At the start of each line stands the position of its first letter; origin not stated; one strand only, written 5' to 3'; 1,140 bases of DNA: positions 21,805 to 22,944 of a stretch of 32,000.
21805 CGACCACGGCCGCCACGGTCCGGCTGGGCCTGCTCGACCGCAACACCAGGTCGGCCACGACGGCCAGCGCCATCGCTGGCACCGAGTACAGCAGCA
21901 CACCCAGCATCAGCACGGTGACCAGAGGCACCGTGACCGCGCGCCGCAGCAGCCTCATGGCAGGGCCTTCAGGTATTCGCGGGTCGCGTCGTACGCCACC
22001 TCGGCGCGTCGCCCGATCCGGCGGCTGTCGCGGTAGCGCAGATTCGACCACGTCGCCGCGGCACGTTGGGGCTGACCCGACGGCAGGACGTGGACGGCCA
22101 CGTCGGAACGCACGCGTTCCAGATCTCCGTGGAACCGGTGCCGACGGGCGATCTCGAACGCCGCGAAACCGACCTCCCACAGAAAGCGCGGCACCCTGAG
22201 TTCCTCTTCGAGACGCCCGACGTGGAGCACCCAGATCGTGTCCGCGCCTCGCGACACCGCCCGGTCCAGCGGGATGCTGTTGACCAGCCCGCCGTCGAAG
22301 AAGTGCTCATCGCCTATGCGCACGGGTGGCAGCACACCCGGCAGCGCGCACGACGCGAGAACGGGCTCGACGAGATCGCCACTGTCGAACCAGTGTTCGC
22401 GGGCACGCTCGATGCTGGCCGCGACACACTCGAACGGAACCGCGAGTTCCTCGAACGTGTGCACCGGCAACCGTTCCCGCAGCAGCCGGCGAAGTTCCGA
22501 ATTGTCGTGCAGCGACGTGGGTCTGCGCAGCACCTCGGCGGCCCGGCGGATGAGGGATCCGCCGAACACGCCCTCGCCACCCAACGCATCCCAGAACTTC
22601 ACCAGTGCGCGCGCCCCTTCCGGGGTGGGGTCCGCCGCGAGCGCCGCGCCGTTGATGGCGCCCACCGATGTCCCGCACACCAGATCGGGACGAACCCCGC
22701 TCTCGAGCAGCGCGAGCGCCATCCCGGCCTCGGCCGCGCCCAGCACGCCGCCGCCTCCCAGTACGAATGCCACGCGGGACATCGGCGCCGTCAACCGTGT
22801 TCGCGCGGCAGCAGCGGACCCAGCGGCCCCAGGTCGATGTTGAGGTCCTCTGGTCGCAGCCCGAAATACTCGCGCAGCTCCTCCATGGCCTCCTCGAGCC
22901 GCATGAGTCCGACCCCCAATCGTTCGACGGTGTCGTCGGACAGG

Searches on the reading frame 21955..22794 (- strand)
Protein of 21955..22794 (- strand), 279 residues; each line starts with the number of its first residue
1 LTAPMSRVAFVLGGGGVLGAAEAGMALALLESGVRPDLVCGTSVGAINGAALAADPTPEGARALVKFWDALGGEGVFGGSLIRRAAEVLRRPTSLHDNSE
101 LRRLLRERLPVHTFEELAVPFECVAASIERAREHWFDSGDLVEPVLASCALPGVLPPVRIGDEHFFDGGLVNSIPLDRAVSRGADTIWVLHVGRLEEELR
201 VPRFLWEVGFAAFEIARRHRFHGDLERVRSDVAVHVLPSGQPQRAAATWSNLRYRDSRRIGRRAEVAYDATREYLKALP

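Call 5: search_protein_families(library=pfam, proteins=[window:21955-22794:-], max_evalue=0.01)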
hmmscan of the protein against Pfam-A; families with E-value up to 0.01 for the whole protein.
window:21955-22794:- (279 aa): 1 family
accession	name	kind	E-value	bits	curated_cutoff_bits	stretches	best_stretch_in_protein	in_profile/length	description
PF01734.28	Patatin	-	2.1e-36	126.3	27.7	1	11-179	2-190/191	Patatin-like phospholipase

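Call 38: find_homologous_proteins(query=window:21955-22782:-, max_evalue=1e-20)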
Query window:21955-22782:- (275 aa): 7440 proteins with E <= 1e-20 among 8000 candidates; the best 120 are listed.
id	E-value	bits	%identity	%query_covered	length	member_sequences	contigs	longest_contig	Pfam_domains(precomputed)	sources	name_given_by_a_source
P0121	1.0e-177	607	100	100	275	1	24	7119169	PF01734.28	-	-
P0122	2.1e-177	606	100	100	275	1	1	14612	PF01734.28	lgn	-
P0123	2.5e-177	606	100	100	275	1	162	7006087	PF01734.28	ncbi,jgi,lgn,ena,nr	ncbi:patatin-like phospholipase family protein [Mycolicibacterium smegmatis]|nr:patatin-like phospho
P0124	5.6e-177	605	99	100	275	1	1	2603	PF01734.28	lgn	-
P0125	5.9e-177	605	99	100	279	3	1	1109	PF01734.28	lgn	-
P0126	8.3e-177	604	100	100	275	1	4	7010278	PF01734.28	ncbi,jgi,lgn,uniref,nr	ncbi:patatin-like phospholipase family protein [Mycolicibacterium smegmatis]|uniref:patatin-like pho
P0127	2.0e-176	603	99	100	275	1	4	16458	PF01734.28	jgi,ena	-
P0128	2.1e-176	603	99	100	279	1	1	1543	PF01734.28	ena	-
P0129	3.0e-176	603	99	100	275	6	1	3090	PF01734.28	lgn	-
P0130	3.2e-176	603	99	100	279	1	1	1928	PF01734.28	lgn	-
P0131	4.1e-176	602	99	100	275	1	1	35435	PF01734.28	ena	-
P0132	1.8e-175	600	99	100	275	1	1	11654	PF01734.28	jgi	-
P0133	3.1e-175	599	99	99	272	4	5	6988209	PF01734.28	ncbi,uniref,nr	ncbi:patatin-like phospholipase family protein [Mycolicibacterium smegmatis]|uniref:Patatin n=1 Tax=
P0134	6.6e-174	595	98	100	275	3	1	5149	PF01734.28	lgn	-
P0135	4.4e-170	582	95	100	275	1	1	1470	PF01734.28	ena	-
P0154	1.0e-144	499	81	100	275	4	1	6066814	PF01734.28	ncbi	ncbi:patatin-like phospholipase family protein [Mycobacterium sp. MMS18-G62]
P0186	2.3e-141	488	80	100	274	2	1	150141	PF01734.28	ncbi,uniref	ncbi:patatin-like phospholipase family protein [Mycobacterium sp. NPDC048908]|uniref:patatin-like ph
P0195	8.0e-141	486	80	100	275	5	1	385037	PF01734.28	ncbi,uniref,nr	ncbi:patatin [Mycobacterium sp. ACS1612]|uniref:patatin-like phospholipase family protein n=1 Tax=My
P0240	8.8e-138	476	78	93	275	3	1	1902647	PF01734.28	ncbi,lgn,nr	ncbi:patatin [Mycobacterium sp. Soil538]|nr:patatin [Mycobacterium sp. Soil538]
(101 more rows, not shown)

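Call 39: find_encoding_contigs(protein=P0154, flank=8000, max_places=1)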
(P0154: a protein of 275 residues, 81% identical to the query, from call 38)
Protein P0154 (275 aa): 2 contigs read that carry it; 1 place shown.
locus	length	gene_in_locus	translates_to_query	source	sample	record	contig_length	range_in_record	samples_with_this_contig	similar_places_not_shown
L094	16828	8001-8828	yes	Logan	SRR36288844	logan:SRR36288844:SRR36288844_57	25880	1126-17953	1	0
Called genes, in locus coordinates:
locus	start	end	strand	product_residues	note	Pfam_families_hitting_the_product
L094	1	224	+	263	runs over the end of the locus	PF07099:DUF1361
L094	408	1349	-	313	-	PF00296:Bac_luciferase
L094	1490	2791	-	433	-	PF00108:Thiolase_N, PF02803:Thiolase_C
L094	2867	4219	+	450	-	PF00106:adh_short, PF08659:KR, PF13561:adh_short_C2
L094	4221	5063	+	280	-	PF13452:FAS1_DH_region (faint), PF01575:MaoC_dehydratas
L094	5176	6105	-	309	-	PF00294:PfkB, PF25270:Khk (faint)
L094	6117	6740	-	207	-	PF00440:TetR_N, PF17918:TetR_C_15 (weak), PF17932:TetR_C_24 (weak), PF21943:TetR_C_46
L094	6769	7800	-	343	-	PF00933:Glyco_hydro_3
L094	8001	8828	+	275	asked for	PF01734:Patatin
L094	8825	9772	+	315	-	PF01553:Acyltransferase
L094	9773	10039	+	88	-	PF11021:DUF2613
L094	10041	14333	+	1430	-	PF11847:GT-C_AftD, PF00754:F5_F8_type_C (faint), PF22633:F5_F8_type_C_2 (faint), PF24607:CBM_AftD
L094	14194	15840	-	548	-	PF02776:TPP_enzyme_N, PF00205:TPP_enzyme_M, PF02775:TPP_enzyme_C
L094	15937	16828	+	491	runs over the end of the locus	PF00501:AMP-binding, PF13193:AMP-binding_C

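Call 40: find_encoding_contigs(protein=P0186, flank=8000, max_places=1)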
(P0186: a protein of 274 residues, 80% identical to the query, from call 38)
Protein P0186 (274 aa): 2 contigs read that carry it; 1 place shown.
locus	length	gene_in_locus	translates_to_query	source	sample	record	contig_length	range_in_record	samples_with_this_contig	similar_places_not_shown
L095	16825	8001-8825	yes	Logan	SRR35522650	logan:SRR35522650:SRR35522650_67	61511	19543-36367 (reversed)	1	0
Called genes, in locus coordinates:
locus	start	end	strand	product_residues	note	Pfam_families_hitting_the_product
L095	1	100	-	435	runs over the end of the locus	PF00108:Thiolase_N, PF02803:Thiolase_C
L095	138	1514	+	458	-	PF00106:adh_short, PF08659:KR, PF13561:adh_short_C2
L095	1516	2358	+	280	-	PF01575:MaoC_dehydratas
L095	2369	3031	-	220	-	PF03734:YkuD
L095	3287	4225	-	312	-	PF00294:PfkB, PF25270:Khk (weak)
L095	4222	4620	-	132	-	PF00005:ABC_tran, PF13304:AAA_21 (weak)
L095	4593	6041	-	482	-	PF00664:ABC_membrane, PF00005:ABC_tran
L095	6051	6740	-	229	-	PF00440:TetR_N, PF17918:TetR_C_15 (weak), PF17932:TetR_C_24 (weak), PF21943:TetR_C_46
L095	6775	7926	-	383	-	PF00933:Glyco_hydro_3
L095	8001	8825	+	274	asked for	PF01734:Patatin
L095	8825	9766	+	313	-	PF01553:Acyltransferase (weak)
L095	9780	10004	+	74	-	PF11021:DUF2613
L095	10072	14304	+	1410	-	PF11847:GT-C_AftD, PF00754:F5_F8_type_C (faint), PF24607:CBM_AftD (weak), PF22633:F5_F8_type_C_2 (faint), PF24607:CBM_AftD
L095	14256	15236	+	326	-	PF02126:PTE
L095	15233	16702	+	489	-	PF00501:AMP-binding, PF13193:AMP-binding_C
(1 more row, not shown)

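Call 41: find_encoding_contigs(protein=P0240, flank=8000, max_places=1)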
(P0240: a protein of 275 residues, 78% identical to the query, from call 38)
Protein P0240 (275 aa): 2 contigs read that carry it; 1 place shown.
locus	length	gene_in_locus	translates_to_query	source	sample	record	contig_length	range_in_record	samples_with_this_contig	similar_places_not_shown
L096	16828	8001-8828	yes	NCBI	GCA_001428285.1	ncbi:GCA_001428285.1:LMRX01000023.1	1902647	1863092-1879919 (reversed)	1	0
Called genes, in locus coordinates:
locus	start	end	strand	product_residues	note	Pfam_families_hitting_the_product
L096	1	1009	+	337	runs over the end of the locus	PF14224:DUF4331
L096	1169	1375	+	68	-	-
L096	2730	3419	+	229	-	-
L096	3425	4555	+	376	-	PF10604:Polyketide_cyc2 (weak), PF03364:Polyketide_cyc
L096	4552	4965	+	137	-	PF00741:Gas_vesicle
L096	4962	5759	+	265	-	PF06386:GvpL_GvpF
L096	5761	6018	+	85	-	PF05120:GvpG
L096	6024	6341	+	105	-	PF05800:GvpO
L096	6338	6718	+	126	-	PF00741:Gas_vesicle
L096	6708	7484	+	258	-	PF06386:GvpL_GvpF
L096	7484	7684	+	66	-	PF00741:Gas_vesicle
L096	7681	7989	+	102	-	PF05121:GvpK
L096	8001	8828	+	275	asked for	PF01734:Patatin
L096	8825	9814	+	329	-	PF01553:Acyltransferase (weak)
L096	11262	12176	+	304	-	-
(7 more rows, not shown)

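Call 42: find_encoding_contigs(protein=P0195, flank=8000, max_places=1)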
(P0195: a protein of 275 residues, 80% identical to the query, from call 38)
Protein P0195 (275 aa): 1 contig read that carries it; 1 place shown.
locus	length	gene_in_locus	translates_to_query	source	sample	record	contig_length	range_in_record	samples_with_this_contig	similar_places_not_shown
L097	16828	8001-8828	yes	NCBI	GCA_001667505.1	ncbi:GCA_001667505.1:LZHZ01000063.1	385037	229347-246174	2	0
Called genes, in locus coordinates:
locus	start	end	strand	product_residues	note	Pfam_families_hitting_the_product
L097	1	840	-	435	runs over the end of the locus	PF00108:Thiolase_N, PF02803:Thiolase_C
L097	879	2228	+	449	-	PF00106:adh_short, PF08659:KR, PF13561:adh_short_C2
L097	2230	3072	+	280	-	PF01575:MaoC_dehydratas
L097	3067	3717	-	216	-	PF03734:YkuD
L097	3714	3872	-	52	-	-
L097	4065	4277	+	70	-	-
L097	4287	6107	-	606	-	PF00664:ABC_membrane, PF00005:ABC_tran, PF13304:AAA_21 (weak)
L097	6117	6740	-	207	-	PF00440:TetR_N, PF17918:TetR_C_15 (weak), PF17932:TetR_C_24 (faint), PF21943:TetR_C_46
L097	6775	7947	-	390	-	PF00933:Glyco_hydro_3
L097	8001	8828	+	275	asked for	PF01734:Patatin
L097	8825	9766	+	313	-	PF01553:Acyltransferase (weak)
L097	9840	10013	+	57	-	PF11021:DUF2613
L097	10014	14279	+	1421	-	PF11847:GT-C_AftD, PF00754:F5_F8_type_C (faint), PF24607:CBM_AftD (weak), PF22633:F5_F8_type_C_2 (faint), PF24607:CBM_AftD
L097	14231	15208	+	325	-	PF02126:PTE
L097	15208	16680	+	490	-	PF00501:AMP-binding, PF13193:AMP-binding_C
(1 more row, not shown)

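Call 44: find_related_loci(query=A2, collection=metagenome_contigs, flank=6000)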
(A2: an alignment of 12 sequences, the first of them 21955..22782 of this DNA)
Query A2 (275 aa) in metagenome_contigs; peptide patterns used: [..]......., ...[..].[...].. (x = any residue, [..] = any of these).
574 stretches matched a pattern; 139 encode a relative of the query (tblastn E <= 1e-3); the best 80 are kept; 80 distinct loci.
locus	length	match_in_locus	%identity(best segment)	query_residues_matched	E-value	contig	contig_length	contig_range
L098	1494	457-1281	81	1-275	2e-153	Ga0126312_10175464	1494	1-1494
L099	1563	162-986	85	1-275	1e-151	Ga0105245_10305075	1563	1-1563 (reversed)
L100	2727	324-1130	79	7-275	2e-146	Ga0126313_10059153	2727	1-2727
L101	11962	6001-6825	81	1-275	5e-138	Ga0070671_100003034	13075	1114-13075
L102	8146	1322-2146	81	1-275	6e-138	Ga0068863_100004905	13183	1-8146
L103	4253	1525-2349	81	1-275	2e-139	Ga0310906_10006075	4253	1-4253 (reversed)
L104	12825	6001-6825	81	1-275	9e-137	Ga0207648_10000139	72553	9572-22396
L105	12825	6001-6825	80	1-275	2e-136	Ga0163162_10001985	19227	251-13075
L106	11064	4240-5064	80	1-275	4e-136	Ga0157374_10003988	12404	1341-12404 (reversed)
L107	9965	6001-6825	80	1-275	4e-136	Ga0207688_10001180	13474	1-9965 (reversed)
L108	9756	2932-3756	80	1-275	4e-136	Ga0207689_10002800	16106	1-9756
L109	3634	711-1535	81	1-275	2e-139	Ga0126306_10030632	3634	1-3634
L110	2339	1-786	76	14-275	1e-142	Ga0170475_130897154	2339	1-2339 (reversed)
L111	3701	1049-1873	82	1-275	2e-138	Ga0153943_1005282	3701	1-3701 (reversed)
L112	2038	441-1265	83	1-275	9e-144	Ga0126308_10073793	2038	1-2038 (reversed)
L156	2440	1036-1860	76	1-275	7e-128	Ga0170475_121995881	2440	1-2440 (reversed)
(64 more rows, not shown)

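Call 59: search_protein_families(library=ncbifam, proteins=[window:21958-22782:-], max_evalue=0.001)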
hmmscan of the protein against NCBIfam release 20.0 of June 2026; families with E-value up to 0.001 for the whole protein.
window:21958-22782:- (275 aa): 2 families
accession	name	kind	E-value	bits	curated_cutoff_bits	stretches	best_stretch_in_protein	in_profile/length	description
NF007623.0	PRK10279.1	equivalog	5.5e-22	78.3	272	1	3-184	5-176/301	patatin-like phospholipase RssA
NF041079.1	CBASS_lipase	equivalog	1.3e-09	37.8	200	1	32-172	35-181/317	CBASS cGAMP-activated phospholipase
